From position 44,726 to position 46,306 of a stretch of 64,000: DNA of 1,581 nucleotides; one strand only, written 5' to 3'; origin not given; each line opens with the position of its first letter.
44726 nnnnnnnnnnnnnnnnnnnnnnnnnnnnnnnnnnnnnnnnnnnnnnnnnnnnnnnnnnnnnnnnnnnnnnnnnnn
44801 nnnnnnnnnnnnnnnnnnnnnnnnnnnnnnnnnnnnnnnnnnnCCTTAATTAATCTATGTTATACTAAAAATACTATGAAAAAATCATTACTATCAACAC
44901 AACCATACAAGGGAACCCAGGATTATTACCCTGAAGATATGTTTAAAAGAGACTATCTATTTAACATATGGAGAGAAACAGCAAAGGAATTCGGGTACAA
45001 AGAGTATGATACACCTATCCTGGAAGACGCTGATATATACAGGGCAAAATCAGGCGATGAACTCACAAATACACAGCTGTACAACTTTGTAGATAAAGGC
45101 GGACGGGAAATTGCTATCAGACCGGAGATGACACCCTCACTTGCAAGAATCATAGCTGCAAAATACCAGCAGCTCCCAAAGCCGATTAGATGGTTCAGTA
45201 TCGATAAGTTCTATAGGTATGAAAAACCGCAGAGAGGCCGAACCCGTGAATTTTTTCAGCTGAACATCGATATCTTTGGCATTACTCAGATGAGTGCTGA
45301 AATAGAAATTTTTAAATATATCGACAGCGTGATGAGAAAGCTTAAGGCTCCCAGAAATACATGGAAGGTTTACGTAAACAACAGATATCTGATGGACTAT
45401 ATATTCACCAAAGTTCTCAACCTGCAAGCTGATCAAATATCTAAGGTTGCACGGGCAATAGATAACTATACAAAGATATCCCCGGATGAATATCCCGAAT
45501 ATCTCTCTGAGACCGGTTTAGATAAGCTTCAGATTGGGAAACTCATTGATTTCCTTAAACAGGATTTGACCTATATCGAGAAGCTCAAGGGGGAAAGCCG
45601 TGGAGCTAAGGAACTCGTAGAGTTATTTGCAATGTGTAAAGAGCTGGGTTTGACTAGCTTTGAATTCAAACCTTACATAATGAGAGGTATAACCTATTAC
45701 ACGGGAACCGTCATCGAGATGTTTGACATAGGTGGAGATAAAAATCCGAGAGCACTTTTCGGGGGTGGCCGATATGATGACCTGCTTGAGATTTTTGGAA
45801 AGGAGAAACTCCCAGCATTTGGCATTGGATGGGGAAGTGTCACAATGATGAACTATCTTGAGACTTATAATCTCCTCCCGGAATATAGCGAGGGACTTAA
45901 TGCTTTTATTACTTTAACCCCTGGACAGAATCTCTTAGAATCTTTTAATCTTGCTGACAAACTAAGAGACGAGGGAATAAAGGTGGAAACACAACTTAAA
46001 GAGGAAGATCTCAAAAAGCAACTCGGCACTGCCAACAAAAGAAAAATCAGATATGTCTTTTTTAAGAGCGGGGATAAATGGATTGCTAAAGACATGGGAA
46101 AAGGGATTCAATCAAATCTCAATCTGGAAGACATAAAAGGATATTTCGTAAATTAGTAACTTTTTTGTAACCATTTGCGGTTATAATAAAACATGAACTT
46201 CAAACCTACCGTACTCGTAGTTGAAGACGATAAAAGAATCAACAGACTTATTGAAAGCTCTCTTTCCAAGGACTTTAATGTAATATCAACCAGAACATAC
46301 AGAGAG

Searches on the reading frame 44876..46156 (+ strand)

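Call 35: search_protein_families(library=pfam, proteins=[window:44876-46156:+])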
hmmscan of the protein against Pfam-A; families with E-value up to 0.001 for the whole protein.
window:44876-46156:+ (426 aa): 3 families
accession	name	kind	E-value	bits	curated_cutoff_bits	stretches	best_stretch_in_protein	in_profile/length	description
PF13393.11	tRNA-synt_His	-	1.2e-37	130.2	25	1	13-316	1-300/308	Histidyl-tRNA synthetase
PF00587.30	tRNA-synt_2b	-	1.3e-07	32.3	29.3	1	69-157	1-95/179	tRNA synthetase class II core domain (G, H, P, S and T)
PF01409.25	tRNA-synt_2d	-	0.00013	22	19.8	1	76-130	78-129/246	tRNA synthetases class II core domain (F)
